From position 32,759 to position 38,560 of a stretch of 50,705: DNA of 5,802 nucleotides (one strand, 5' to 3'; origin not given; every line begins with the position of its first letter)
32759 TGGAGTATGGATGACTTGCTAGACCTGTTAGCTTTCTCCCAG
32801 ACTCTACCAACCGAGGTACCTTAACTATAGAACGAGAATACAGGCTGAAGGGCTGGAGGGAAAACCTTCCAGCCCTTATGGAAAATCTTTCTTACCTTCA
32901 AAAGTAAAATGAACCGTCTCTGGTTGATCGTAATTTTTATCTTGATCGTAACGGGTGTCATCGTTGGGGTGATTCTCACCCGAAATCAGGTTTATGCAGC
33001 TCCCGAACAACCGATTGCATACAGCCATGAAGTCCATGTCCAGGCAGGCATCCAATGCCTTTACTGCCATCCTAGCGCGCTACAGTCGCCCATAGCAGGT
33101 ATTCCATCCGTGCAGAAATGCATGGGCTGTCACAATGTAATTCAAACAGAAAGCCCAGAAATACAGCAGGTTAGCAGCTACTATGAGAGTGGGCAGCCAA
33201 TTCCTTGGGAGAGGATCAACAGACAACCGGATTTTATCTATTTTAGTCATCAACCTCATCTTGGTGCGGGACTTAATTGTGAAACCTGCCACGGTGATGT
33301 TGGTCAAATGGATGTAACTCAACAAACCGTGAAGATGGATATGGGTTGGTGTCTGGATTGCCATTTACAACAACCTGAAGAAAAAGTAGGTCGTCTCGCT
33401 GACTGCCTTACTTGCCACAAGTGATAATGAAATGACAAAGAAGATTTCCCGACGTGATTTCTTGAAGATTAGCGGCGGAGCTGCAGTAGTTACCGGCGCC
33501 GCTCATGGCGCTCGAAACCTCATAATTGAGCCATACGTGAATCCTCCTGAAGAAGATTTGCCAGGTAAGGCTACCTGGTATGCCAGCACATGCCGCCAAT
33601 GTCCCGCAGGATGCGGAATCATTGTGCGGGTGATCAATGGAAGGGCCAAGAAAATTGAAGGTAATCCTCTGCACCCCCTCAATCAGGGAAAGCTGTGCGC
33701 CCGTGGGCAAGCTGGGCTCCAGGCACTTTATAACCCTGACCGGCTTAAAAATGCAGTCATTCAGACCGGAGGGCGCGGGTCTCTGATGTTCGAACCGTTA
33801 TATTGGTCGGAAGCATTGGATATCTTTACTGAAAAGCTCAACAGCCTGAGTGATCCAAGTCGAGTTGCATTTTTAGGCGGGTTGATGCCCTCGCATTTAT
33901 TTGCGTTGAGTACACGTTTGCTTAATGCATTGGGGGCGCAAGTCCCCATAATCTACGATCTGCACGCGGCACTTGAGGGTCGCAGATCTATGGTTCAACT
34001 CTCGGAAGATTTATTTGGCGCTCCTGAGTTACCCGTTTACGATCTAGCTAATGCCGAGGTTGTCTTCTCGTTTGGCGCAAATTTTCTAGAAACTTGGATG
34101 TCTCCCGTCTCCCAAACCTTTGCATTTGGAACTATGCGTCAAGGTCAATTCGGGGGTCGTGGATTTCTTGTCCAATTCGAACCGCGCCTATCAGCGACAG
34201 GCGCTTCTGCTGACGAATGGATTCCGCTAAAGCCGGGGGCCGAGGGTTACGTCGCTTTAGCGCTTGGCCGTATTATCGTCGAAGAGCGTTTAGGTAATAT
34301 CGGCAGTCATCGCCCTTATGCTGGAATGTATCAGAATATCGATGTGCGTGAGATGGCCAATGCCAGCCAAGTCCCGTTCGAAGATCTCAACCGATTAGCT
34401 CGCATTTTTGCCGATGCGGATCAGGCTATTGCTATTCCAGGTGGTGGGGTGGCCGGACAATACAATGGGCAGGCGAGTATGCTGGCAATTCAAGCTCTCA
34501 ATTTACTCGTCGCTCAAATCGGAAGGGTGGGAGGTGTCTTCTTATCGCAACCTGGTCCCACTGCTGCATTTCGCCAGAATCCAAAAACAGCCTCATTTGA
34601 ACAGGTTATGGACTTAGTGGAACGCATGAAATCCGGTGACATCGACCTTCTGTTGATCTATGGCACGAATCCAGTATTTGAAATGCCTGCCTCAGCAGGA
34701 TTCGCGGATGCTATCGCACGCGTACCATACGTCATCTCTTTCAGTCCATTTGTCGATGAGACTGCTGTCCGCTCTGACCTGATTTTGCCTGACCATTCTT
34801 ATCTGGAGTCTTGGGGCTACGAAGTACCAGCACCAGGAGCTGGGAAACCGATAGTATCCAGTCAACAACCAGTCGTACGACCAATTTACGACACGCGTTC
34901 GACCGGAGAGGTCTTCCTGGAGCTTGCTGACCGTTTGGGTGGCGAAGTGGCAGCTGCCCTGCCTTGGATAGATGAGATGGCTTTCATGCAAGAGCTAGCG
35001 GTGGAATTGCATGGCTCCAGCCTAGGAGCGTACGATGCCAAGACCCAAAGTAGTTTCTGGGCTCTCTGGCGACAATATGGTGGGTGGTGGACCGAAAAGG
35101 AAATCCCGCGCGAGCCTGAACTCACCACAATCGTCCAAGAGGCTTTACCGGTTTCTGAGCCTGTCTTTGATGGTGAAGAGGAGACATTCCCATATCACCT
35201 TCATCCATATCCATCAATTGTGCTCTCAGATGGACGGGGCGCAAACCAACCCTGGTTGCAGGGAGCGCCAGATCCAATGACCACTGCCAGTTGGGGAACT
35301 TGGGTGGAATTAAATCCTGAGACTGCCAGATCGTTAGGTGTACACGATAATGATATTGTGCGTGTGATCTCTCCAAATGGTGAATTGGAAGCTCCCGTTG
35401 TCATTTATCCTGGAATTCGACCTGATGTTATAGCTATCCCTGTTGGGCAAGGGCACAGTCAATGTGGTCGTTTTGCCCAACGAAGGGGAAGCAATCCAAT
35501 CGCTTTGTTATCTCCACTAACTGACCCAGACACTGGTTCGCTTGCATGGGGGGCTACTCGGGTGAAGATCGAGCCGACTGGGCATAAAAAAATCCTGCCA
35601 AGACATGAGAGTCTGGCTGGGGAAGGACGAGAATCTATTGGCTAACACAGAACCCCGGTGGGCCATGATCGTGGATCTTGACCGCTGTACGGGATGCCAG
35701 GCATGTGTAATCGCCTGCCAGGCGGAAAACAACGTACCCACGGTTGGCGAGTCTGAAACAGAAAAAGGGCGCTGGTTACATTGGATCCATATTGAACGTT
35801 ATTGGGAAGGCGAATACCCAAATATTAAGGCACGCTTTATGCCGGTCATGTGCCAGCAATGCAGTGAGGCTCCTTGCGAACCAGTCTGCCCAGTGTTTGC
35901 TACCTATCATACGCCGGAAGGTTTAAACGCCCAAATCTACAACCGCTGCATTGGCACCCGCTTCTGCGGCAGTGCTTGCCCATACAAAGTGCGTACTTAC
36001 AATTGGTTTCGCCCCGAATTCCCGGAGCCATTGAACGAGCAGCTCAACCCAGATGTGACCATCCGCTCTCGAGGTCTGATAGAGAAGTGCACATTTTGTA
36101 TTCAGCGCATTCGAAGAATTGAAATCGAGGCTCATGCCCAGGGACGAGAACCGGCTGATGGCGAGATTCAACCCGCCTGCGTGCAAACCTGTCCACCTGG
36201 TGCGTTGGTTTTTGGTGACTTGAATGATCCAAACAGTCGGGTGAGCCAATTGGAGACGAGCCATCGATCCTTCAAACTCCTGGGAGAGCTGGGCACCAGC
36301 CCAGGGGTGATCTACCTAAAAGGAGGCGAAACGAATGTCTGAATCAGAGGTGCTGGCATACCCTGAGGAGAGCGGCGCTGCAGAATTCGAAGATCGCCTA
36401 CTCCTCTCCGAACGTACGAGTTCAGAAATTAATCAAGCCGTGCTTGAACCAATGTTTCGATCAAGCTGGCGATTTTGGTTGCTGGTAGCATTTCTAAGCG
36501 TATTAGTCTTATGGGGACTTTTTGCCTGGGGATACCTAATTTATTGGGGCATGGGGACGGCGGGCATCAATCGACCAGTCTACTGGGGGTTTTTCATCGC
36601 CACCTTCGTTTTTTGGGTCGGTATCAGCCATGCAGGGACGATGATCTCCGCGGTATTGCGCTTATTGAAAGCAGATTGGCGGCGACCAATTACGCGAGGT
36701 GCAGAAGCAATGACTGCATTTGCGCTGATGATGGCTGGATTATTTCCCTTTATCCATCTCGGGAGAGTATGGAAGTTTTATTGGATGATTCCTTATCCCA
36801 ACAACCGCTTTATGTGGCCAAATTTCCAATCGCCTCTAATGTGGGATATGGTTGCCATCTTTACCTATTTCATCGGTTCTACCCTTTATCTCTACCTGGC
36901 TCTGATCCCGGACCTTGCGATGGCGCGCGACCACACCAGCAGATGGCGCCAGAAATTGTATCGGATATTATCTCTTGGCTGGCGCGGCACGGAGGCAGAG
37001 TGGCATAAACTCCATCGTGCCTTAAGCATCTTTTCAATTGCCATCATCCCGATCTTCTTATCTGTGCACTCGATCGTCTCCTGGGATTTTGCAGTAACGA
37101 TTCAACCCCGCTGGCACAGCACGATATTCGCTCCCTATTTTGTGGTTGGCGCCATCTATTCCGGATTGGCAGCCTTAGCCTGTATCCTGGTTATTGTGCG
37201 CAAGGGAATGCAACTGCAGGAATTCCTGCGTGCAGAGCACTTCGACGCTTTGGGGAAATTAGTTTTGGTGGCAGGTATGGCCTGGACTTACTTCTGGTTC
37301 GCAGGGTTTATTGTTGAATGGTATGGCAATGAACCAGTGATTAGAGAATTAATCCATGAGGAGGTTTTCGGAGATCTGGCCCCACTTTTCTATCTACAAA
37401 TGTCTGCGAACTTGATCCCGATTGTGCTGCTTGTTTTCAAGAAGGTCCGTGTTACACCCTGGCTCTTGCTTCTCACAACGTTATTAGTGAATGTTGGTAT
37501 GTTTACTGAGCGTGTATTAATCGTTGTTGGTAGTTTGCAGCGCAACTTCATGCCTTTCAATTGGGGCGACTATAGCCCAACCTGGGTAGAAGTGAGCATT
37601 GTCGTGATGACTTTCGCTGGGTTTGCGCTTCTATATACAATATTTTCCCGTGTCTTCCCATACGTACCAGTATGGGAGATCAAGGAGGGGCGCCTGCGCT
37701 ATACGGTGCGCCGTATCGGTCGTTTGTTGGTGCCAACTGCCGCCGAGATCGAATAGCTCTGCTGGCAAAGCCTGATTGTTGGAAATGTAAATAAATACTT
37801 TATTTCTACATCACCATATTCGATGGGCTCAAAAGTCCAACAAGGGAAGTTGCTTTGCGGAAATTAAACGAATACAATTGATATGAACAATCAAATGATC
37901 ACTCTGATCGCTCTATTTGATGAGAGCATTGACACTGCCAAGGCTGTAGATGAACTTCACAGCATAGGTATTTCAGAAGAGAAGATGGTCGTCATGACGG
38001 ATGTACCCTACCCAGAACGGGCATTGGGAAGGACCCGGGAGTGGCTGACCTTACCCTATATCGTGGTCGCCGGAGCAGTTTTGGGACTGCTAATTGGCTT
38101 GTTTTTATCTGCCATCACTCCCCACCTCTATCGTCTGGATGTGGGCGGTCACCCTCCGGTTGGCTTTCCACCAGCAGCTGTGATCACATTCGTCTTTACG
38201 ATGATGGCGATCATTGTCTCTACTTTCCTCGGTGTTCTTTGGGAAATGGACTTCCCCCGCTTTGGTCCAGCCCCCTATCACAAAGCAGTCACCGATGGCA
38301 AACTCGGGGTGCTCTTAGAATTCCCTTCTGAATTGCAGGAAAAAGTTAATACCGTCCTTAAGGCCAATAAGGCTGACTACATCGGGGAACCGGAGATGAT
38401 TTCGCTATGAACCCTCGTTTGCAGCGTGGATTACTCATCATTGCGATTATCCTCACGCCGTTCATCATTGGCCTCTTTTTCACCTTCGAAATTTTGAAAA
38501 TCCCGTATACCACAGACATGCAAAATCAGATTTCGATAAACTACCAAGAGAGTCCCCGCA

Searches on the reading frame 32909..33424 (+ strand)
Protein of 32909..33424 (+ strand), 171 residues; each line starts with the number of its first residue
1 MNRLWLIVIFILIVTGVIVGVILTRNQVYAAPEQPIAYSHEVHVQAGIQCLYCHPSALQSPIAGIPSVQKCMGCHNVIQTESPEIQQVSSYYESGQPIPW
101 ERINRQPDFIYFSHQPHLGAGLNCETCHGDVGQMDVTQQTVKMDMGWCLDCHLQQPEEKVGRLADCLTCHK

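Call 5: search_protein_families(library=pfam, proteins=[window:32909-33424:+], max_evalue=0.01)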
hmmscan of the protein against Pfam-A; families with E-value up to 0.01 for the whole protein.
window:32909-33424:+ (171 aa): 6 families
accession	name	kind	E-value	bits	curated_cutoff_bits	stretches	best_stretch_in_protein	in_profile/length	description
PF14522.11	Cytochrome_C7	-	2e-14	53.6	24.8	2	111-171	2-67/67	Cytochrome c7 and related cytochrome c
PF02085.21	Cytochrom_CIII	-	1.3e-09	38.7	22.9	1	31-82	16-60/101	Class III cytochrome C family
PF14537.11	Cytochrom_c3_2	-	5.4e-09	36.8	25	2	42-82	1-40/79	Cytochrome c3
PF09699.15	Paired_CXXCH_1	-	0.00025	21.1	20.6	0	121-153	7-37/41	Doubled CXXCH motif (Paired_CXXCH_1)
PF13435.11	Cytochrome_C554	-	0.0011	20.2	20.8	0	110-129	65-84/84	Cytochrome c554 and c-prime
PF22113.1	Mtrc-MtrF_II-IV_dom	-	0.0044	17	30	0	49-170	8-127/176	Outer membrane cytochrome MtrC/MtrF-like, domains II/IV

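Call 6: search_protein_families(library=ncbifam, proteins=[window:32909-33424:+], max_evalue=0.01)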
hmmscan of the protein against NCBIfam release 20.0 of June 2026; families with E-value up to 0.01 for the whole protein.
window:32909-33424:+ (171 aa): 9 families
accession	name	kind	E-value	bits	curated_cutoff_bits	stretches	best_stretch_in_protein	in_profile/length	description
NF041781.1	mnquin_red_QrcA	equivalog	6e-33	113.9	180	1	8-171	3-174/174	menaquinone reductase multiheme cytochrome c subunit QrcA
TIGR04257.1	nanowire_3heme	domain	4.8e-10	39.5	40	1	109-171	12-75/75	c(7)-type cytochrome triheme domain-containing protein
NF047727.1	4hemeCytCCctA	equivalog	4.3e-08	33.3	180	1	123-170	59-104/109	tetraheme c-type cytochrome CctA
NF045713.1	CxxCH_16_HmcA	equivalog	2.4e-05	23.1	400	0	28-60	288-320/541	sulfate respiration complex hexadecaheme cytochrome HmcA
NF043011.1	CytC7_Geobact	equivalog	2.9e-05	24.5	120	0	10-77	6-76/89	cytochrome c7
NF040968.1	FeS_ExtO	equivalog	7.5e-05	21.7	200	1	34-76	168-208/416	selenite/tellurite reduction operon b-type cytochrome iron-sulfur cluster-binding subunit ExtO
NF040967.1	cytc_ExtN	equivalog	8e-05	21.6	200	1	34-76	168-208/415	selenite/tellurite reduction operon c-type cytochrome ExtN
TIGR03508.1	decahem_SO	subfamily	0.0017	17.9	192.2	0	37-82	84-131/258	DmsE family decaheme c-type cytochrome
NF008659.0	PRK11659.1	equivalog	0.0067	16.1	184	0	37-84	126-176/188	cytochrome c nitrite reductase pentaheme subunit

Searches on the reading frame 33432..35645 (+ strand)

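Call 5: search_protein_families(library=pfam, proteins=[window:33432-35645:+], max_evalue=0.01)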
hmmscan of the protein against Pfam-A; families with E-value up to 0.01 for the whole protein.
window:33432-35645:+ (737 aa): 4 families
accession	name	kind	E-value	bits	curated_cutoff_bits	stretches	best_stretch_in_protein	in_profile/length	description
PF00384.28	Molybdopterin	-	4.6e-25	88.8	24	1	119-500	13-352/353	Molybdopterin oxidoreductase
PF04879.21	Molybdop_Fe4S4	-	2.8e-16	59.7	22.7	1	48-101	2-55/55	Molybdopterin oxidoreductase Fe4S4 domain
PF01568.27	Molydop_binding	-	2.9e-14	53.4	26.8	1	623-702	30-102/110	Molydopterin dinucleotide binding domain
PF10518.14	TAT_signal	-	3.3e-05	24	22.7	1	4-24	1-21/21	TAT (twin-arginine translocation) pathway signal sequence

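Call 6: search_protein_families(library=ncbifam, proteins=[window:33432-35645:+], max_evalue=0.01)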
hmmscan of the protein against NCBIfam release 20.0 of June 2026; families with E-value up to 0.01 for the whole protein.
window:33432-35645:+ (737 aa): 24 families
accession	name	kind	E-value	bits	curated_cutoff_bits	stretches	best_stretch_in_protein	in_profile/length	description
NF041783.2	mnquin_red_QrcB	equivalog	4.8e-86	289.4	440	2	45-505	48-506/695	menaquinone reductase molybdopterin-binding-like subunit QrcB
NF012032.0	PRK15488.1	equivalog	1.7e-57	195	694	3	4-373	2-365/759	thiosulfate reductase PhsA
NF041714.1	arsenate_red_ArrA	equivalog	2.7e-55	187.9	1600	3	5-304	3-299/848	arsenate respiratory reductase molybdopterin-containing subunit ArrA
TIGR02166.1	dmsA_ynfE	subfamily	6.9e-39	133.5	777.7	3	5-287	1-289/794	DMSO/selenate family reductase complex A subunit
TIGR01591.1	Fdh-alpha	equivalog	1.9e-36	125.4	666.25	2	53-369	2-318/672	formate dehydrogenase subunit alpha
NF047855.1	AssmNtatRedNasC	equivalog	2.3e-30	105.5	1100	3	49-367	20-340/708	assimilatory nitrate reductase catalytic subunit NasC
TIGR03479.1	DMSO_red_II_alp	subfamily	1.1e-22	80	984.75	2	52-287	61-297/913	molybdopterin-dependent oxidoreductase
NF011566.1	PRK14990.1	exception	6.2e-22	77.4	1600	1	44-287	55-309/814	dimethylsulfoxide reductase subunit A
NF011567.1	PRK14991.1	equivalog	1.4e-20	72.7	1750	2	624-680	908-964/1022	tetrathionate reductase subunit TtrA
NF041884.1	selenate_YnfF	exception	2.4e-20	72.1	1650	1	5-287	1-289/798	selenate/tellurate reductase subunit YnfF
TIGR01553.1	formate-DH-alph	equivalog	1.1e-19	69.8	814.2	1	4-138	1-138/1009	formate dehydrogenase-N subunit alpha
NF041885.1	selenate_YnfE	exception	6.1e-19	67.3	1675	1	44-287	45-296/805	selenate/tellurate reductase subunit YnfE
NF010055.0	PRK13532.1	equivalog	2.3e-15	55.9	904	1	4-138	2-134/830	nitrate reductase catalytic subunit NapA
NF041323.1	Nitr_red_NasA_Halo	equivalog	3.6e-13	48.9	1000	1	56-370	2-312/673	assimilatory nitrate reductase NasA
NF041513.1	formate_DH_Act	exception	2.2e-12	45.6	1400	1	51-135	44-126/1067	formate dehydrogenase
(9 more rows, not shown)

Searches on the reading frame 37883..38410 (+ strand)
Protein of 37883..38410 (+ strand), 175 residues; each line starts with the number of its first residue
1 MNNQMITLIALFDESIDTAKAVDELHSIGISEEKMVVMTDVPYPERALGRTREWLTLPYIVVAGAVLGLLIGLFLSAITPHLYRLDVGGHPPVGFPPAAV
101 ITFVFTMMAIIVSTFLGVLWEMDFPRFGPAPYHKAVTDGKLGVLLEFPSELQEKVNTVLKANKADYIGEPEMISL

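Call 25: search_protein_families(library=pfam, proteins=[window:37883-38410:+], max_evalue=0.00001)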
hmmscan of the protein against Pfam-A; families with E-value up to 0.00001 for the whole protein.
window:37883-38410:+ (175 aa): 1 family
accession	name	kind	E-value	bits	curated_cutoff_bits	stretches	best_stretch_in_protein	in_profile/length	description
PF11821.13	ActD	-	4.5e-20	72.4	25.7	1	8-167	3-168/170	Alternative complex III, ActD subunit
